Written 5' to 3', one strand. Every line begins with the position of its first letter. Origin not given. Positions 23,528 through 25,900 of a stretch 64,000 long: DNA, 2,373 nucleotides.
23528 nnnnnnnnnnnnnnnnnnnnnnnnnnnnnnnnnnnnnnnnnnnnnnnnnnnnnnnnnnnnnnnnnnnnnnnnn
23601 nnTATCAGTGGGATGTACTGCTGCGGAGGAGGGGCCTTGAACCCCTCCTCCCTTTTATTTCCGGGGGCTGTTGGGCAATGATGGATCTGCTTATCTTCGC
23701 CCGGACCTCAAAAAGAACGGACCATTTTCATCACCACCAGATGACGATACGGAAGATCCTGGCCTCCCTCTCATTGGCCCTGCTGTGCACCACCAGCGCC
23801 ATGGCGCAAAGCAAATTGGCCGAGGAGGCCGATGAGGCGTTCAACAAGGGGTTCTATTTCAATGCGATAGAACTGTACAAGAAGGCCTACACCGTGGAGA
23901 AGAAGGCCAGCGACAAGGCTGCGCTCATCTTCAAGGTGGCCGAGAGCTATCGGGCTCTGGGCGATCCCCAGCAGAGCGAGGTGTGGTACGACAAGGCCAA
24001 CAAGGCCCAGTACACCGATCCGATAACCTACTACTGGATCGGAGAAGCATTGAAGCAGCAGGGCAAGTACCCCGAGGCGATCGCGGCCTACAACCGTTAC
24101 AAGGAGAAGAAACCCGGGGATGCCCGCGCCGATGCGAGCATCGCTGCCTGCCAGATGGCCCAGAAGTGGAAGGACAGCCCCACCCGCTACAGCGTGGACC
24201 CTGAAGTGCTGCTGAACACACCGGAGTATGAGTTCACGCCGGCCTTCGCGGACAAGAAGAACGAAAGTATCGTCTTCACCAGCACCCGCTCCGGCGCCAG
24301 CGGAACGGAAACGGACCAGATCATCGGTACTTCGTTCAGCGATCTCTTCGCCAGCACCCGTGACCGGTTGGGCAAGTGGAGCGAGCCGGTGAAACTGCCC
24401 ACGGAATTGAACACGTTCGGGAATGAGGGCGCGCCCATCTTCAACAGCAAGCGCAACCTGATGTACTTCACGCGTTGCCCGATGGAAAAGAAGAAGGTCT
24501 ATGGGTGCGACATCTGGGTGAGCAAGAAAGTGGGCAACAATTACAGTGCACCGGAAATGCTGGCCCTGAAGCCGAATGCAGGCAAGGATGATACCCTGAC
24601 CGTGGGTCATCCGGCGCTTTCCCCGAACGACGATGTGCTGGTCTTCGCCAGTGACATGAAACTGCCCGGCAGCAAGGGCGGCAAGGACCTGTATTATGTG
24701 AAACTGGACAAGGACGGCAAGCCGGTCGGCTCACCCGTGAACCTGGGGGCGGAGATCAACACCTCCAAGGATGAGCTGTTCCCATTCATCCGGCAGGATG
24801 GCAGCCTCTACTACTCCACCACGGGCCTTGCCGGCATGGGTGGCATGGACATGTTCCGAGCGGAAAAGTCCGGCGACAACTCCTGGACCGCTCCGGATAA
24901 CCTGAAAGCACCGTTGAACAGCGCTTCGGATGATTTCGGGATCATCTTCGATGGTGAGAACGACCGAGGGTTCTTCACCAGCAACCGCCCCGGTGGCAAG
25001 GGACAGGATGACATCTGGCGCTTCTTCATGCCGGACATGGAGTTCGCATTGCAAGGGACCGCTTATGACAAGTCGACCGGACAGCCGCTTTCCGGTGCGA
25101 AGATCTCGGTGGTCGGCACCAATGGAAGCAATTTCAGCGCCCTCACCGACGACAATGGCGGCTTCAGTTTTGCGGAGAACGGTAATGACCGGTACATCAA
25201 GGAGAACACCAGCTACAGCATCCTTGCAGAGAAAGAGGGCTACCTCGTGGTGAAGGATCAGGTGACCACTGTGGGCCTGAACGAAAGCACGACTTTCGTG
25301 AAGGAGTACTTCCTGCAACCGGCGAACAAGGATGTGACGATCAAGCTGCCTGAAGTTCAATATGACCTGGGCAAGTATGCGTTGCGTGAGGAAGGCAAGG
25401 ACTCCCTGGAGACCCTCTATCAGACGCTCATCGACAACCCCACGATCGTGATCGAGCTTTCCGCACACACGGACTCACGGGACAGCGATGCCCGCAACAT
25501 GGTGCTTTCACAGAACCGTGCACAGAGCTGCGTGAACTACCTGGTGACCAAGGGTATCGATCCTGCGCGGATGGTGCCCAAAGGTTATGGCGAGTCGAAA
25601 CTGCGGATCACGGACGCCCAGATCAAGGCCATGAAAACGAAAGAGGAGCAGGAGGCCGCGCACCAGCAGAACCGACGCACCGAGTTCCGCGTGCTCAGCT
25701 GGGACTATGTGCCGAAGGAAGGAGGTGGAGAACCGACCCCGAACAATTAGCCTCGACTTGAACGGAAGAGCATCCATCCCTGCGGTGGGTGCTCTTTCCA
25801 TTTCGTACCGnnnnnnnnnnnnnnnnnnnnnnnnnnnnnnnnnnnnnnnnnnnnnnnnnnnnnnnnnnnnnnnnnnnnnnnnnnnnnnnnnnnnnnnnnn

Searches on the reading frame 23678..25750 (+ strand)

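Call 13: search_protein_families(library=pfam, proteins=[window:23678-25750:+], max_evalue=0.001)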
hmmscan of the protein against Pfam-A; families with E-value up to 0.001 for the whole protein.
window:23678-25750:+ (690 aa): 11 families
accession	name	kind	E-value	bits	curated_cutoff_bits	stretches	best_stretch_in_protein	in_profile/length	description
PF00691.25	OmpA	-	2.9e-15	56.8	27.2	1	562-650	2-92/98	OmpA family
PF07676.18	PD40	-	4.1e-10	39.8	20.9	0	177-207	3-33/38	WD40-like Beta Propeller Repeat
PF00515.34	TPR_1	-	5.4e-07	29.6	27.8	1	117-146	3-32/34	Tetratricopeptide repeat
PF07719.23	TPR_2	-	7e-07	29.3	27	1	117-147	3-33/34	Tetratricopeptide repeat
PF13620.12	CarboxypepD_reg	-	9.3e-07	29.5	32.3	1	458-533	2-70/82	Carboxypeptidase regulatory-like domain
PF13432.12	TPR_16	-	4.3e-06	27.5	32.7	1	88-149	4-65/65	Tetratricopeptide repeat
PF13424.12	TPR_12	-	1.1e-05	26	30.1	0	56-107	15-71/77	Tetratricopeptide repeat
PF13715.12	CarbopepD_reg_2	-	2.3e-05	24.8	32.2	1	459-506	2-46/88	CarboxypepD_reg-like domain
PF13174.12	TPR_6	-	3.3e-05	24.7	26.3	0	118-144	3-29/33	Tetratricopeptide repeat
PF13428.12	TPR_14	-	7.4e-05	23.5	23.5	0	118-151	4-37/44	Tetratricopeptide repeat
PF14559.12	TPR_19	-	0.0002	22.1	25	0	94-157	4-67/68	Tetratricopeptide repeat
